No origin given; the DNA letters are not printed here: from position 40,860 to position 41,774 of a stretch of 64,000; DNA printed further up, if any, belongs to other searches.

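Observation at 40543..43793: Orphan type IV coupling protein followed by a candidate toxin / SUKH-like immunity pair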

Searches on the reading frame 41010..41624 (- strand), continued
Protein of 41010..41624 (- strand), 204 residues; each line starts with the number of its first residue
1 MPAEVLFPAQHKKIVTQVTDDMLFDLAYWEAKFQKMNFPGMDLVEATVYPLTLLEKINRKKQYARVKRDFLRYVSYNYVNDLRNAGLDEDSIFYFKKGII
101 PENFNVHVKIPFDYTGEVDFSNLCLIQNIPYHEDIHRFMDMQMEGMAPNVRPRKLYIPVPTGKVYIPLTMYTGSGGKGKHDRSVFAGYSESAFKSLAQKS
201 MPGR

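Call 66: search_protein_representatives(alignment_id=A2)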
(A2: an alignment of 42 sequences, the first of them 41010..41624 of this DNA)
Query: 42 sequences, 204 profile positions. Proteins with E-value up to 0.001 (for the whole library): 542; up to 1e-10: 302; up to 1e-30: 30. The best 150 are listed.
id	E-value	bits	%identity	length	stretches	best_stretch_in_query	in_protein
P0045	5.7e-89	313.4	-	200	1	9-203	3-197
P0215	1.2e-80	286.2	-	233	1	19-204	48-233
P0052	1.6e-79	282.6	-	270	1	14-204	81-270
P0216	9.3e-77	273.5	-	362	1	11-204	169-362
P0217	8.1e-71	254.1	-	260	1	9-204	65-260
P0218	1.5e-62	227.1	-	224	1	18-200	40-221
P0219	8.1e-59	214.9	-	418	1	25-204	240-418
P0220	3.5e-58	212.9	-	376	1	19-204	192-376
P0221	1.1e-57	211.2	-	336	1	14-204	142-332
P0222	3.3e-57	209.7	-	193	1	16-204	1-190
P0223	5.6e-57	208.9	-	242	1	22-204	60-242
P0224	6.1e-57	208.8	-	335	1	3-202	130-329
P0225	1.1e-56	207.9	-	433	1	22-204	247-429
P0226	3.2e-54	199.9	-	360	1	19-202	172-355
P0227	6.0e-54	199.0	-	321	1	24-204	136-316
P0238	2.5e-33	131.7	-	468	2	65-175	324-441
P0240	2.3e-31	125.3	-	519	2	65-175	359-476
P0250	1.2e-23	100.0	-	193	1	40-167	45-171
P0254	1.3e-22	96.7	-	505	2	66-183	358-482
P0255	4.0e-22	95.1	-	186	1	39-180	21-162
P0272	1.4e-18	83.5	-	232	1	47-169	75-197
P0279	1.3e-17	80.3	-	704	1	39-167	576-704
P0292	6.5e-17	78.1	-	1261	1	25-165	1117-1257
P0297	8.4e-17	77.7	-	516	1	17-165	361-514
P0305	1.9e-16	76.6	-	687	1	47-165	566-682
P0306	2.0e-16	76.5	-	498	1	29-165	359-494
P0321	9.0e-16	74.4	-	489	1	48-165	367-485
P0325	1.1e-15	74.1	-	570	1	49-167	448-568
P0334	1.6e-15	73.6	-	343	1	40-168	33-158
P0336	2.3e-15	73.0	-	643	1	39-168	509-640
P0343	7.1e-15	71.4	-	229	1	36-171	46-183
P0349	9.7e-15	71.0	-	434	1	38-171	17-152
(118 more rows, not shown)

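Call 67: search_protein_families(library=pfam, proteins=[P0292, P0279, P0305, P0336, P0325, P0240, P0297, P0254, P0306, P0321], max_evalue=0.01)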
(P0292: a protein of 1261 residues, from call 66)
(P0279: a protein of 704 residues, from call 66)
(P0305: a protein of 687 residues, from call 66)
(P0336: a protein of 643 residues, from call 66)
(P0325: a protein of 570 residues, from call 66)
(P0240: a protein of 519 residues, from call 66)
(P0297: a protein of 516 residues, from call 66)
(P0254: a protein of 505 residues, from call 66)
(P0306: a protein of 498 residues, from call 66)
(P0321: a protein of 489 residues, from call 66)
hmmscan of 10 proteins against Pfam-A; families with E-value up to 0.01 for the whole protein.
P0292 (1261 aa): 2 families
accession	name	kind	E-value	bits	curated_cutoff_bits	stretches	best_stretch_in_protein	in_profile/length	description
PF18819.6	MuF_C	-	3.1e-15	56.6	27.6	1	877-979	5-102/103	Phage MuF-C-terminal domain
PF01844.29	HNH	-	0.0027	18.3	21.4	1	1195-1219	12-36/47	HNH endonuclease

P0279 (704 aa): 2 families
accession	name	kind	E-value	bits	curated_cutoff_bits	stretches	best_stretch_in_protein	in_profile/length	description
PF06074.18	Portal_Mu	-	2.1e-14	54.1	23.9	1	16-138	217-335/336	Portal protein of Mu bacteriophage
PF01844.29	HNH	-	0.0054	17.3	21.4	0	641-664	13-36/47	HNH endonuclease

P0305 (687 aa): 3 families
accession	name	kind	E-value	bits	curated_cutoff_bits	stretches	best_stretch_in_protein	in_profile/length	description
PF07591.16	PT-HINT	-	3.9e-20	73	27.7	1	404-532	2-137/137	Pretoxin HINT domain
PF13403.11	Hint_2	-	0.00016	22.5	28.4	1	397-423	2-28/147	Hint domain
PF01844.29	HNH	-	0.0056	17.2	21.4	0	622-646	12-36/47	HNH endonuclease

P0336 (643 aa): 2 families
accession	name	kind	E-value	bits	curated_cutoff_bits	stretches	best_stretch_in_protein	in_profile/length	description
PF14449.11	PT-TG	-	1.2e-09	38.4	23.5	1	422-464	3-46/68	Pre-toxin TG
PF01844.29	HNH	-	0.00029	21.4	21.4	1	575-598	12-35/47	HNH endonuclease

P0325 (570 aa): 1 family
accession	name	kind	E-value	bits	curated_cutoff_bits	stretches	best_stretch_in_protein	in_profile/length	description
PF01844.29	HNH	-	0.00095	19.7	21.4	1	505-528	13-36/47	HNH endonuclease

P0240 (519 aa): 0 families

P0297 (516 aa): 5 families
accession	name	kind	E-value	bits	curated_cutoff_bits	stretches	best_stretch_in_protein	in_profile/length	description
PF05593.20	RHS_repeat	-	1.6e-14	54.3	22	1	69-97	1-29/38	RHS Repeat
PF25023.1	TEN_YD-shell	-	6.3e-07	28.3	50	1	65-305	626-866/909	Teneurin YD-shell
PF03527.20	RHS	-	2.5e-06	27.7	27.9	1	228-264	2-37/38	RHS protein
PF01844.29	HNH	-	0.0007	20.1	21.4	1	451-474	13-36/47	HNH endonuclease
PF13392.12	HNH_3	-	0.0043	17.1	24.8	0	440-474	7-39/46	HNH endonuclease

P0254 (505 aa): 0 families

P0306 (498 aa): 1 family
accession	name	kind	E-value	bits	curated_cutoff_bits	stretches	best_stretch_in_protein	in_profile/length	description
PF01844.29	HNH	-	0.0029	18.2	21.4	1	432-456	12-36/47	HNH endonuclease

P0321 (489 aa): 1 family
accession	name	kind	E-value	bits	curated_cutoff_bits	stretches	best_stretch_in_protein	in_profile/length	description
PF01844.29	HNH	-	0.00019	21.9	21.4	1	422-447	11-36/47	HNH endonuclease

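Call 88: search_protein_families(library=pfam, proteins=[P0250, P0255, P0272, P0343, P0238, P0349, P0334, P0225, P0219], max_evalue=0.01)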
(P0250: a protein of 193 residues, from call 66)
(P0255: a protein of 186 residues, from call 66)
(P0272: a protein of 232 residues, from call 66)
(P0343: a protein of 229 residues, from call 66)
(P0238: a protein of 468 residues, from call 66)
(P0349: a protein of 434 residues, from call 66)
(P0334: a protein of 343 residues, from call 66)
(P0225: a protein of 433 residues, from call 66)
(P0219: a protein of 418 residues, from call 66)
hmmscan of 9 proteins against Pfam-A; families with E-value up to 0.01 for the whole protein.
P0250 (193 aa): 0 families

P0255 (186 aa): 1 family
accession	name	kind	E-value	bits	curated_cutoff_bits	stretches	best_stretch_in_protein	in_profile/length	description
PF01844.29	HNH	-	0.0032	18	21.4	0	87-109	14-36/47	HNH endonuclease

P0272 (232 aa): 0 families

P0343 (229 aa): 0 families

P0238 (468 aa): 0 families

P0349 (434 aa): 0 families

P0334 (343 aa): 1 family
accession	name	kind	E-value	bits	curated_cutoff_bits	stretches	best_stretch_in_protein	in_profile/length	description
PF01844.29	HNH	-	0.0021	18.6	21.4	1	93-117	12-36/47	HNH endonuclease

P0225 (433 aa): 0 families

P0219 (418 aa): 0 families

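Call 99: find_encoding_contigs(protein=P0272, flank=8000, max_places=2)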
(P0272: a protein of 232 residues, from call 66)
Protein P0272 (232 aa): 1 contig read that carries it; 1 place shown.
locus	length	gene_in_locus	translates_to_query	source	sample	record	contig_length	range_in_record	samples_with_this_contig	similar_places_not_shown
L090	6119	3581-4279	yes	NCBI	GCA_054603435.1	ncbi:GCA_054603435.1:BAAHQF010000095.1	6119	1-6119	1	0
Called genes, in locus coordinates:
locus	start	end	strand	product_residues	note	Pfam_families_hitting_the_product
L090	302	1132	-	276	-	PF00378:ECH_1, PF16113:ECH_2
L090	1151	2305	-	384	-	PF01546:Peptidase_M20, PF07687:M20_dimer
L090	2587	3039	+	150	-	PF12802:MarR_2, PF01047:MarR (weak)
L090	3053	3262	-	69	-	PF04588:HIG_1_N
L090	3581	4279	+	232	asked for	-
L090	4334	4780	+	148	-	-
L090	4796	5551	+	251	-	PF05148:Methyltransf_8 (faint), PF02353:CMAS (weak), PF13489:Methyltransf_23 (weak), PF01209:Ubie_methyltran, PF13847:Methyltransf_31, PF08241:Methyltransf_11, PF08242:Methyltransf_12, PF13649:Methyltransf_25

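Call 100: find_encoding_contigs(protein=P0343, flank=8000, max_places=2)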
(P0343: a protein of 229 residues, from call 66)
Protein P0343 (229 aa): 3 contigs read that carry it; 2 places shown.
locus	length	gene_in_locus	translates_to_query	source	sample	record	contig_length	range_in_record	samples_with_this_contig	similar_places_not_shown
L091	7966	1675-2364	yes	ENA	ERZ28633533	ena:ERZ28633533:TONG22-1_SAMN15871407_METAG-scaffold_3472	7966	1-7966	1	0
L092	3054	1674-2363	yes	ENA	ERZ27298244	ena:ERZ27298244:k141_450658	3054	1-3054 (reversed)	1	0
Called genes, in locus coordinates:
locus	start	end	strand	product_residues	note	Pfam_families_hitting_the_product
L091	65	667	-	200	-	PF13505:OMP_b-brl, PF02462:Opacity (weak)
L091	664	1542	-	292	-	PF00800:PDT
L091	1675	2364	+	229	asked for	-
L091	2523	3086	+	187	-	-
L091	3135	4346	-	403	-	PF09903:DUF2130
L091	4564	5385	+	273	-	-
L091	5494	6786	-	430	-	PF00206:Lyase_1, PF10397:ADSL_C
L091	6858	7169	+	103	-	-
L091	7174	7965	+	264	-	?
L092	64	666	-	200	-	PF13505:OMP_b-brl, PF02462:Opacity (weak)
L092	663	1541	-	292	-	PF00800:PDT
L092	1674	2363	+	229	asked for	-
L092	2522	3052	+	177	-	?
